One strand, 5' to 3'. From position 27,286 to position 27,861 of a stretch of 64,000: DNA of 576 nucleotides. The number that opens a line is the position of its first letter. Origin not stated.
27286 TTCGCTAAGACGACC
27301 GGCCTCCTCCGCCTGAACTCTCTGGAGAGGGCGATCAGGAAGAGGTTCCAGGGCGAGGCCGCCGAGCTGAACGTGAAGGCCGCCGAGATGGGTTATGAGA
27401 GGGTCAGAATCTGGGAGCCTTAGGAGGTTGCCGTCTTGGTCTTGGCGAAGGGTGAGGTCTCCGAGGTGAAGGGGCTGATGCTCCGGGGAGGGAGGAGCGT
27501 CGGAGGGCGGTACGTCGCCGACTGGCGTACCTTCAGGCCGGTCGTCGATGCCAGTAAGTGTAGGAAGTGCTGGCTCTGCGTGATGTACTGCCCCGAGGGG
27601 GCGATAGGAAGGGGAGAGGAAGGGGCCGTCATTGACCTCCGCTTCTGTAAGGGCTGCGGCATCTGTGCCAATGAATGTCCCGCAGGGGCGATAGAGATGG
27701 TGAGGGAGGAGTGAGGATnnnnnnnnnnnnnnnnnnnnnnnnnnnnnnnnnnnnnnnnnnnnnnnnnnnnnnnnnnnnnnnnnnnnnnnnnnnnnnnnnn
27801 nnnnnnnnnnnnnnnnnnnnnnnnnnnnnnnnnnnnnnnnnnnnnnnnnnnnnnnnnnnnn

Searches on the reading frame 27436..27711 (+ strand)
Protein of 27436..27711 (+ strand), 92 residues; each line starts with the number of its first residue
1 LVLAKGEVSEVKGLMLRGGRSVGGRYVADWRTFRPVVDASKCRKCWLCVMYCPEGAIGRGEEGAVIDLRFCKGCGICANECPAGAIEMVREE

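Call 8: search_protein_families(library=pfam, proteins=[window:27436-27711:+], max_evalue=0.001)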
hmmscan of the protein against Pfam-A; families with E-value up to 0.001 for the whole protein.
window:27436-27711:+ (92 aa): 11 families
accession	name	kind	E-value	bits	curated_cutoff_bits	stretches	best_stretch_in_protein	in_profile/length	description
PF00037.32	Fer4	-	3.8e-14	52.3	21.1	2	65-87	2-24/24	4Fe-4S binding domain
PF12837.12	Fer4_6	-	2.4e-11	43.5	25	2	35-57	2-24/24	4Fe-4S binding domain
PF12838.12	Fer4_7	-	1.4e-10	41.9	27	1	41-85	1-52/52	4Fe-4S dicluster domain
PF12797.12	Fer4_2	-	5.9e-09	35.7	24.5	1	65-83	4-22/22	4Fe-4S binding domain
PF13237.11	Fer4_10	-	6.6e-09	36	25.5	2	35-82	2-53/53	4Fe-4S dicluster domain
PF13187.11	Fer4_9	-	1.4e-08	35.1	27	1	41-86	1-52/52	4Fe-4S dicluster domain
PF13484.11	Fer4_16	-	1.1e-07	33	30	0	71-89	2-20/66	4Fe-4S double cluster binding domain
PF14697.11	Fer4_21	-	1.1e-07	32.3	35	1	36-88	2-59/59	4Fe-4S dicluster domain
PF25160.1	LdpA_Fe-S-bd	-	3.8e-05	23.8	27.6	1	42-89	5-46/49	LdpA Fe-S cluster-binding domain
PF13534.11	Fer4_17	-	7.7e-05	23.6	22.2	0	38-55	42-59/61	4Fe-4S dicluster domain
PF13183.11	Fer4_8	-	0.00011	23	27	0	69-83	3-17/68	4Fe-4S dicluster domain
